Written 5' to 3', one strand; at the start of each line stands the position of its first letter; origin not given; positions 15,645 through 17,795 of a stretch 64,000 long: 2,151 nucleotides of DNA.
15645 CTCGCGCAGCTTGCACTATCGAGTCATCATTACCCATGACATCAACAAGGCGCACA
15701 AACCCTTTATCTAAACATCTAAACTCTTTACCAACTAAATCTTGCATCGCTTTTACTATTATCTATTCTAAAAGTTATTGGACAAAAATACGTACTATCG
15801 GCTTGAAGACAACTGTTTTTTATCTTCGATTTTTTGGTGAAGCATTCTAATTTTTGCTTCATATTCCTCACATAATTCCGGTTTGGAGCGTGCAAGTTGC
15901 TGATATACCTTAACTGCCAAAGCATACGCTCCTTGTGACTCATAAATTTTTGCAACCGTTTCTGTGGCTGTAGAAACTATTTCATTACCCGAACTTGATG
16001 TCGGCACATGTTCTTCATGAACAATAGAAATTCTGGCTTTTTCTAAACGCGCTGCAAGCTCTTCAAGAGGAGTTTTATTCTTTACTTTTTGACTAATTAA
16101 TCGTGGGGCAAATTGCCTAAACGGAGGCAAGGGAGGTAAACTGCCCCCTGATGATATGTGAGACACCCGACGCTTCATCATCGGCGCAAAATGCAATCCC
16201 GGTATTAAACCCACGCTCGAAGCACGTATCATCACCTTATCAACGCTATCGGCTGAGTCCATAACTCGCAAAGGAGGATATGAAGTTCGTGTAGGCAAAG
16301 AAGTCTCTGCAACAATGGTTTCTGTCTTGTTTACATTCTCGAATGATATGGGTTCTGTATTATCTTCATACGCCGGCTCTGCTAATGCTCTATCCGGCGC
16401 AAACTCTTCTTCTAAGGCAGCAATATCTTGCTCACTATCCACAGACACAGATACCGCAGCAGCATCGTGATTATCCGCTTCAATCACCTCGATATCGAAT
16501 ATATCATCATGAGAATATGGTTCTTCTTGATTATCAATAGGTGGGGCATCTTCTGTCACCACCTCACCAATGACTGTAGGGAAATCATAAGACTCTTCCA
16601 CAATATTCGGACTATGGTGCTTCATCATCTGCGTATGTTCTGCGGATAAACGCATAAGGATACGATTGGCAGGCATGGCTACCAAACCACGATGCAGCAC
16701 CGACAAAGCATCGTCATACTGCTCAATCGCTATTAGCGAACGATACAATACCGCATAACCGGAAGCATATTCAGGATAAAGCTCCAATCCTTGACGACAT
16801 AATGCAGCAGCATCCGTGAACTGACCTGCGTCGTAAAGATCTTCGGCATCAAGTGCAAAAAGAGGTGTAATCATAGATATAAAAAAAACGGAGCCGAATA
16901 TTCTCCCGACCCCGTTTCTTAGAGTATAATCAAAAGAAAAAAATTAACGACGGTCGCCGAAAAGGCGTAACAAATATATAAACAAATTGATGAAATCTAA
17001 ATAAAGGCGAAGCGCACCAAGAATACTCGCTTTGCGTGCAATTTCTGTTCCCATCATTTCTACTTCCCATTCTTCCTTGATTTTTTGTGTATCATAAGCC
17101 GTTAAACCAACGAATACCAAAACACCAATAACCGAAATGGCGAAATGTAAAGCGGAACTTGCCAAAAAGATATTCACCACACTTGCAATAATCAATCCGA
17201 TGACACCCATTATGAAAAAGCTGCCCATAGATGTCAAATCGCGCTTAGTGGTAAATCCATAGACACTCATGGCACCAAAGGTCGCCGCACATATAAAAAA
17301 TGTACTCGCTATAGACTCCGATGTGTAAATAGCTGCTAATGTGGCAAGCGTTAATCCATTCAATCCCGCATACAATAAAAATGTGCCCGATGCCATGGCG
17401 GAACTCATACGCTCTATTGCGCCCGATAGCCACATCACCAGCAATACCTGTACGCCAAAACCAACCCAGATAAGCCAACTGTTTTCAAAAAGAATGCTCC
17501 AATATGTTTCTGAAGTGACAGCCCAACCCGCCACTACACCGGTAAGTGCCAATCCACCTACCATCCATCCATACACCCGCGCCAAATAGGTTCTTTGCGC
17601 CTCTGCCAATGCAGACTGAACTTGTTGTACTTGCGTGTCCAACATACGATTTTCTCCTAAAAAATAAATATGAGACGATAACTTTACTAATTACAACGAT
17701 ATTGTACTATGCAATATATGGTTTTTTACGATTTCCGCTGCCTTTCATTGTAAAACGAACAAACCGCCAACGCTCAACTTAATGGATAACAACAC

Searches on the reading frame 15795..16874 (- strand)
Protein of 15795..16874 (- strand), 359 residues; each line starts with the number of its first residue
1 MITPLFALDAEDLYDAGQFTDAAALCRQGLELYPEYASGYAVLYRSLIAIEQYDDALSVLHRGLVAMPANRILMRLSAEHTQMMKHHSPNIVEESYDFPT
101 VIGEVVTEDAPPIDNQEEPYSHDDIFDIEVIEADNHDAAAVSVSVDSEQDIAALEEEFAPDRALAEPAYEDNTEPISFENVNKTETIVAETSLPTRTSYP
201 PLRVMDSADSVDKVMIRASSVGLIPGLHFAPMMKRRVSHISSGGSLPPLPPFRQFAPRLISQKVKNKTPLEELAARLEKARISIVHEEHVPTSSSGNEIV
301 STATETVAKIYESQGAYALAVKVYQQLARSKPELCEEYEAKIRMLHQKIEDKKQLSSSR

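Call 45: search_protein_families(library=pfam, proteins=[window:15795-16874:-], max_evalue=0.0001)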
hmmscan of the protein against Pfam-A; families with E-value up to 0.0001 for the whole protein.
window:15795-16874:- (359 aa): 3 families
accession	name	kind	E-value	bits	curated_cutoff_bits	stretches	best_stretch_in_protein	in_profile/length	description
PF14559.12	TPR_19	-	1.5e-07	32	25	1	13-67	1-55/68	Tetratricopeptide repeat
PF13428.12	TPR_14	-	9.4e-06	26.3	23.5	0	12-40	10-38/44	Tetratricopeptide repeat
PF07719.23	TPR_2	-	1.1e-05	25.6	27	0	11-36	9-34/34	Tetratricopeptide repeat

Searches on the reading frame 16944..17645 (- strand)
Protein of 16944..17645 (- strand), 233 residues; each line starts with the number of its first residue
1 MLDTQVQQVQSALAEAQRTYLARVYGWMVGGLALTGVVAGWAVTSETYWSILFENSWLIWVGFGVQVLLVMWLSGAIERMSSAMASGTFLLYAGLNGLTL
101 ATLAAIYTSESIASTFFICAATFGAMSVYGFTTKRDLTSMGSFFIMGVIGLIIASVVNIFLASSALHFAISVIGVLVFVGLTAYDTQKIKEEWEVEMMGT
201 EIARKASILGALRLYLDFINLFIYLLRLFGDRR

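Call 45: search_protein_families(library=pfam, proteins=[window:16944-17645:-], max_evalue=0.0001)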
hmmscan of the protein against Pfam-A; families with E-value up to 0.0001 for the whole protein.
window:16944-17645:- (233 aa): 1 family
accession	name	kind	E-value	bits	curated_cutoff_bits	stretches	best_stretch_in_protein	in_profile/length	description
PF01027.25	Bax1-I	-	2.7e-61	207.4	34.1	1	18-229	1-207/207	Inhibitor of apoptosis-promoting Bax1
